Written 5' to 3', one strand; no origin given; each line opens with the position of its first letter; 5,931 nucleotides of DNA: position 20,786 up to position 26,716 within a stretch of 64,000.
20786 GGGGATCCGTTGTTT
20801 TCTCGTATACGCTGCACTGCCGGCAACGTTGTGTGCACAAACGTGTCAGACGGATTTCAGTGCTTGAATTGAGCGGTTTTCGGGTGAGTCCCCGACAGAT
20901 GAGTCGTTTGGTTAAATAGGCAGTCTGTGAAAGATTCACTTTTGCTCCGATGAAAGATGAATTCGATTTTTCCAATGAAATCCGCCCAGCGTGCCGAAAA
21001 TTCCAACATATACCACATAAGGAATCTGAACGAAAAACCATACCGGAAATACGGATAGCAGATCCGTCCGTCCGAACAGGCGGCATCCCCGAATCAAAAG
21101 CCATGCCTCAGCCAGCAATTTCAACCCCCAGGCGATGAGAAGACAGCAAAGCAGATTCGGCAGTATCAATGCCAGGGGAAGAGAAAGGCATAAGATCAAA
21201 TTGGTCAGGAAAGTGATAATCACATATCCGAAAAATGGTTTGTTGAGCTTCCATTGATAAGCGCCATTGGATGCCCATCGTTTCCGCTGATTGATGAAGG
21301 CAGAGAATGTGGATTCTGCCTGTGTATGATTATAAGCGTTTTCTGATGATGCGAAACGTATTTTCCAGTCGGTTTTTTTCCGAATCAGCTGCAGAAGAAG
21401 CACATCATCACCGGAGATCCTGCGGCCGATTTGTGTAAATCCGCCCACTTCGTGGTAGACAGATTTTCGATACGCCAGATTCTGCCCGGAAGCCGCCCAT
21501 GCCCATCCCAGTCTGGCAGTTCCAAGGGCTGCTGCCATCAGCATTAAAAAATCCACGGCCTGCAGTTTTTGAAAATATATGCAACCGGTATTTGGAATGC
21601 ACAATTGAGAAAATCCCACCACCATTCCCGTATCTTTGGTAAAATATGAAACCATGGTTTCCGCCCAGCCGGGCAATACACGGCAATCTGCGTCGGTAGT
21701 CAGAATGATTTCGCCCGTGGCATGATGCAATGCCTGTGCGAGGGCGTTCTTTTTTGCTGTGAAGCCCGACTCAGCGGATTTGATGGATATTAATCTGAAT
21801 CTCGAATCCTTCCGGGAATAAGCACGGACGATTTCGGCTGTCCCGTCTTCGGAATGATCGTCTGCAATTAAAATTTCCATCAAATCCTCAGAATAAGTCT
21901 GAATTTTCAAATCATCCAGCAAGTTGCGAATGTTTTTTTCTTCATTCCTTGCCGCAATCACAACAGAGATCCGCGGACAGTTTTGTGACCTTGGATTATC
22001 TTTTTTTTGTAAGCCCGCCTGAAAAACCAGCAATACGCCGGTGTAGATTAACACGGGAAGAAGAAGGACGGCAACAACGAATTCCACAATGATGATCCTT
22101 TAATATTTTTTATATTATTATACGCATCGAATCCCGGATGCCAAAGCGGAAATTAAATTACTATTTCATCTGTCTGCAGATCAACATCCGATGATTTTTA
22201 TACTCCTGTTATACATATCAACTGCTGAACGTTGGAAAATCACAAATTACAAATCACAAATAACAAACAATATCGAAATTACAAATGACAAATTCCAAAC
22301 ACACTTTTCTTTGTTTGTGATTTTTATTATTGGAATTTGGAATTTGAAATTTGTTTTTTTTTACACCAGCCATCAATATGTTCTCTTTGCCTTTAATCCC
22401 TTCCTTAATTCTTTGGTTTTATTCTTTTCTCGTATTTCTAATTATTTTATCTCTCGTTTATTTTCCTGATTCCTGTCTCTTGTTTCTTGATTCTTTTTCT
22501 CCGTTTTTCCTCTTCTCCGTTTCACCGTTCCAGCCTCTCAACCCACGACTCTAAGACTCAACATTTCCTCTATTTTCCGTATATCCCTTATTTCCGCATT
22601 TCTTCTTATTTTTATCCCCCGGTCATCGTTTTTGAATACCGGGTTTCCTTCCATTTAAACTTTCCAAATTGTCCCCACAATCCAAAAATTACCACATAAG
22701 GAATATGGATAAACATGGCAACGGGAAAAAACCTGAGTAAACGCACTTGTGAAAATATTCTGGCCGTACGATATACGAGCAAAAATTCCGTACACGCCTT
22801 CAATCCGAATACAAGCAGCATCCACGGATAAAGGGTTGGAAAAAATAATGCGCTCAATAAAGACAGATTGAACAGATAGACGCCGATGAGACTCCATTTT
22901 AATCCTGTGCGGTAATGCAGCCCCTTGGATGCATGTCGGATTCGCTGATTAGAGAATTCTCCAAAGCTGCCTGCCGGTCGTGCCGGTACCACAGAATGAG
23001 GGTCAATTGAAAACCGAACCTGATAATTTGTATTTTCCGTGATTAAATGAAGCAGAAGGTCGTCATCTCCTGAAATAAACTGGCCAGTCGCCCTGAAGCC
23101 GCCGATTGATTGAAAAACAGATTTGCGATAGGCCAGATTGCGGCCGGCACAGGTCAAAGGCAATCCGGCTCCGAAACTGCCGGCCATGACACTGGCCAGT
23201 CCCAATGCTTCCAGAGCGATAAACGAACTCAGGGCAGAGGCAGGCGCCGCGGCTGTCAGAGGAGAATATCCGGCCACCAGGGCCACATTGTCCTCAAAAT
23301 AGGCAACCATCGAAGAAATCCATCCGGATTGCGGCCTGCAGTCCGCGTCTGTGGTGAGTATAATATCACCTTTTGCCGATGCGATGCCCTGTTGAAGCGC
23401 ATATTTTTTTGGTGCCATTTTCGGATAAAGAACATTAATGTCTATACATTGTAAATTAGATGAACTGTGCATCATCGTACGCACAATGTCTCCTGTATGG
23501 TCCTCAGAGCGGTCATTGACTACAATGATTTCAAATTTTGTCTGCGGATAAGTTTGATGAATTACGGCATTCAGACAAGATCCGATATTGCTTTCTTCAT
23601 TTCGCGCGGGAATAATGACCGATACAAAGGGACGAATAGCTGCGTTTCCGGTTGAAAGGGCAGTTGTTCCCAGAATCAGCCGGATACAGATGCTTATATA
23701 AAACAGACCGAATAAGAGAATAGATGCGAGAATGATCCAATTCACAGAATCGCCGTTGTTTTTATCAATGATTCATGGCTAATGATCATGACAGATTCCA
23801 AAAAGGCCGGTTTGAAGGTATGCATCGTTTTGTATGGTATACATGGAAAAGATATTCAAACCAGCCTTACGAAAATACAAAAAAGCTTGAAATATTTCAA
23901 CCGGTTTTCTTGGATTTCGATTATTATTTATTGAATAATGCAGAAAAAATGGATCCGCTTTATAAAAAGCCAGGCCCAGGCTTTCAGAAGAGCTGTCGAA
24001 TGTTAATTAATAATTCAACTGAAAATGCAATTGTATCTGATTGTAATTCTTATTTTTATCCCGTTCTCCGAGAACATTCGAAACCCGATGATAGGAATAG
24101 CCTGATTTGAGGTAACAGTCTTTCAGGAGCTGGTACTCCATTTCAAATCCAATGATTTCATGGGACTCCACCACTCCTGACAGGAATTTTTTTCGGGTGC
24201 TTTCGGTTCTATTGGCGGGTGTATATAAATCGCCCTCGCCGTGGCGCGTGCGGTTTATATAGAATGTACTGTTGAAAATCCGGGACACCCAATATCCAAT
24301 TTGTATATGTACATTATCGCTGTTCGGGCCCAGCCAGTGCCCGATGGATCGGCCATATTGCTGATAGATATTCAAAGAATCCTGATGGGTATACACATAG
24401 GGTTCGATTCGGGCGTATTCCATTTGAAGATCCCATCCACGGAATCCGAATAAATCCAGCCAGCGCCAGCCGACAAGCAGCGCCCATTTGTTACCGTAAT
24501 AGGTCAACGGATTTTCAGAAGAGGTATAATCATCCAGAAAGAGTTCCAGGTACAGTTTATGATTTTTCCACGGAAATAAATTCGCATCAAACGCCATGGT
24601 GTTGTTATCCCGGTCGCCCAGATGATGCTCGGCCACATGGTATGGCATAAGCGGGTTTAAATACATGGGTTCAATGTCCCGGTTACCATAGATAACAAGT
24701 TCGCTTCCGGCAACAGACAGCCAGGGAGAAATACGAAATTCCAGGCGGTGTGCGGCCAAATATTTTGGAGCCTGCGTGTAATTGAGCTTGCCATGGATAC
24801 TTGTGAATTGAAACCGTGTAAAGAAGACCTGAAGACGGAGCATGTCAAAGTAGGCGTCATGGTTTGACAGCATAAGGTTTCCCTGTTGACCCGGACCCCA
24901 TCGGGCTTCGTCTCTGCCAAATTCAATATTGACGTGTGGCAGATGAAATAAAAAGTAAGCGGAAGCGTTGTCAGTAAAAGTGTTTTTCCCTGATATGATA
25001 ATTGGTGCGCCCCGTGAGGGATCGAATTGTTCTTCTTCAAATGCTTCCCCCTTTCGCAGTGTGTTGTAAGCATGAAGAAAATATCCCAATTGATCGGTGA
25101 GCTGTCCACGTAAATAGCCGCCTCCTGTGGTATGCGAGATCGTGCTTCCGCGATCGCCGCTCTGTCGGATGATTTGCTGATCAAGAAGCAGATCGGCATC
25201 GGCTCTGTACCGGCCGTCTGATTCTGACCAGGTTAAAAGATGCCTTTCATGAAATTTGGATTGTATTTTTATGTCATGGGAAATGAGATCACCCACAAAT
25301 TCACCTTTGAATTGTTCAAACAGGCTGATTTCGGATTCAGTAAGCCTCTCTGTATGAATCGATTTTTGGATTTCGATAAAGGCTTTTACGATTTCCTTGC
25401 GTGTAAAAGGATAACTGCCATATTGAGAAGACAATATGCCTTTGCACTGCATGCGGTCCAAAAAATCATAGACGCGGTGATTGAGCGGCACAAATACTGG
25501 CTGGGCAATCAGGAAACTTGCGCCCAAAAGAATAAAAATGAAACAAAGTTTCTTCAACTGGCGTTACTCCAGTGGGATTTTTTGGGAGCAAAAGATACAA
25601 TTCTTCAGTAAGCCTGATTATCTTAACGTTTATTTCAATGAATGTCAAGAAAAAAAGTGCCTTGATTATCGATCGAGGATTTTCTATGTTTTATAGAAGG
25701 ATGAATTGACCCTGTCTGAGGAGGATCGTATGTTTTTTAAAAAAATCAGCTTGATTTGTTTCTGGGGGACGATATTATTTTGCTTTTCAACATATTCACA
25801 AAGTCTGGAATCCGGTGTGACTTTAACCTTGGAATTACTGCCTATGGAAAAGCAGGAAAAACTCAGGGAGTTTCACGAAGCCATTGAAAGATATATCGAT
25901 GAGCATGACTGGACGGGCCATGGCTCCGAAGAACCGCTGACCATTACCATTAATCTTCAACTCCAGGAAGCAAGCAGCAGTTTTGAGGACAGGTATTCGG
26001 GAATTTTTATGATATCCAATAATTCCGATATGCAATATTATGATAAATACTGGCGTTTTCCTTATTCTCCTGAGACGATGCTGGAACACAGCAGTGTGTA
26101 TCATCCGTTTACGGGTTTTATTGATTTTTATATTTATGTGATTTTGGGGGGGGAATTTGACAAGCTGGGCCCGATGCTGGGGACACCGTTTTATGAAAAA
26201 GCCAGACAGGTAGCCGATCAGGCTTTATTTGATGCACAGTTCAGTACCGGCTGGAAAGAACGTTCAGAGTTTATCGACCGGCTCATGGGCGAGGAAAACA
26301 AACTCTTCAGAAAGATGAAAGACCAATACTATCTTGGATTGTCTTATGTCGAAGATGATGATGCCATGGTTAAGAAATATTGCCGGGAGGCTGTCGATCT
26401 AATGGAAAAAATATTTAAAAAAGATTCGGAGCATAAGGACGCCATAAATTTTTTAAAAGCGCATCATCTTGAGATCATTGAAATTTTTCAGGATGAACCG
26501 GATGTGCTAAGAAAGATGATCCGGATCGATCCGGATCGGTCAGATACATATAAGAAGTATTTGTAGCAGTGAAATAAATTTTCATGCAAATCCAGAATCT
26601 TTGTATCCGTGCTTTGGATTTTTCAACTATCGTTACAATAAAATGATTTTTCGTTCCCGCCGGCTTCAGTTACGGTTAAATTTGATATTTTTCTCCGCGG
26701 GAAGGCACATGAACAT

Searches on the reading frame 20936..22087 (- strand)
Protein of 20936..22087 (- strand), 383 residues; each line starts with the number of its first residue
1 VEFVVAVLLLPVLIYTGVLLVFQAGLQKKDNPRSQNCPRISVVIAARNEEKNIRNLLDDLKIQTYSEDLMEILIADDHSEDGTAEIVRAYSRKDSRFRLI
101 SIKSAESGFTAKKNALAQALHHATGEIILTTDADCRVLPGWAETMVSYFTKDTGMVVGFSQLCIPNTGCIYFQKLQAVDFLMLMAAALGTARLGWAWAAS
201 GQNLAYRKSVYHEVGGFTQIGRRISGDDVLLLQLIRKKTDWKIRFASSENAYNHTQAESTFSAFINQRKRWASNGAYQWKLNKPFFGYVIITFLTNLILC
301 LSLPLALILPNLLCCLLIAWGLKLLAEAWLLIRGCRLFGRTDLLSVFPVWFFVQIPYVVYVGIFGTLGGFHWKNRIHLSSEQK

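Call 84: search_protein_families(library=pfam, proteins=[window:20936-22087:-], max_evalue=0.00001)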
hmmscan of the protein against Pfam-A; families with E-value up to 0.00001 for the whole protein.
window:20936-22087:- (383 aa): 4 families
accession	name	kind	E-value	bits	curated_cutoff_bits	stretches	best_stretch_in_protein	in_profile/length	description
PF00535.33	Glycos_transf_2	-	2.3e-25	89.9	23.3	1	41-213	1-166/168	Glycosyl transferase family 2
PF13641.12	Glyco_tranf_2_3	-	1.3e-16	61.8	27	1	38-273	1-229/230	Glycosyltransferase like family 2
PF13506.12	Glyco_transf_21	-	2.2e-15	57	21.7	1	100-272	6-173/174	Glycosyl transferase family 21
PF13632.12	Glyco_trans_2_3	-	3.8e-11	43.6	27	1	127-324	1-190/198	Glycosyl transferase family group 2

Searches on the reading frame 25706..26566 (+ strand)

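Call 85: search_protein_families(library=pfam, proteins=[window:25706-26566:+], max_evalue=0.00001)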
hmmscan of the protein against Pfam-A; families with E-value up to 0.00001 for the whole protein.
window:25706-26566:+ (286 aa): 1 family
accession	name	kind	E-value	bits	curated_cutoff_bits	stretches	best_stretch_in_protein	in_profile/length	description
PF16119.10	DUF4835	-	1.6e-24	87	25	1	32-284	1-275/276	Domain of unknown function (DUF4835)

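Call 86: search_protein_families(library=ncbifam, proteins=[window:25706-26566:+], max_evalue=0.001)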
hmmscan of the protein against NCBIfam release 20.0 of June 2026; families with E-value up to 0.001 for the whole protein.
window:25706-26566:+ (286 aa): 1 family
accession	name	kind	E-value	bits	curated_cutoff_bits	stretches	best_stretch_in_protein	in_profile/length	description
NF052317.1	T9SS_PorD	equivalog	9e-25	87.3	170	1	17-284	4-293/295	type IX secretion system protein PorD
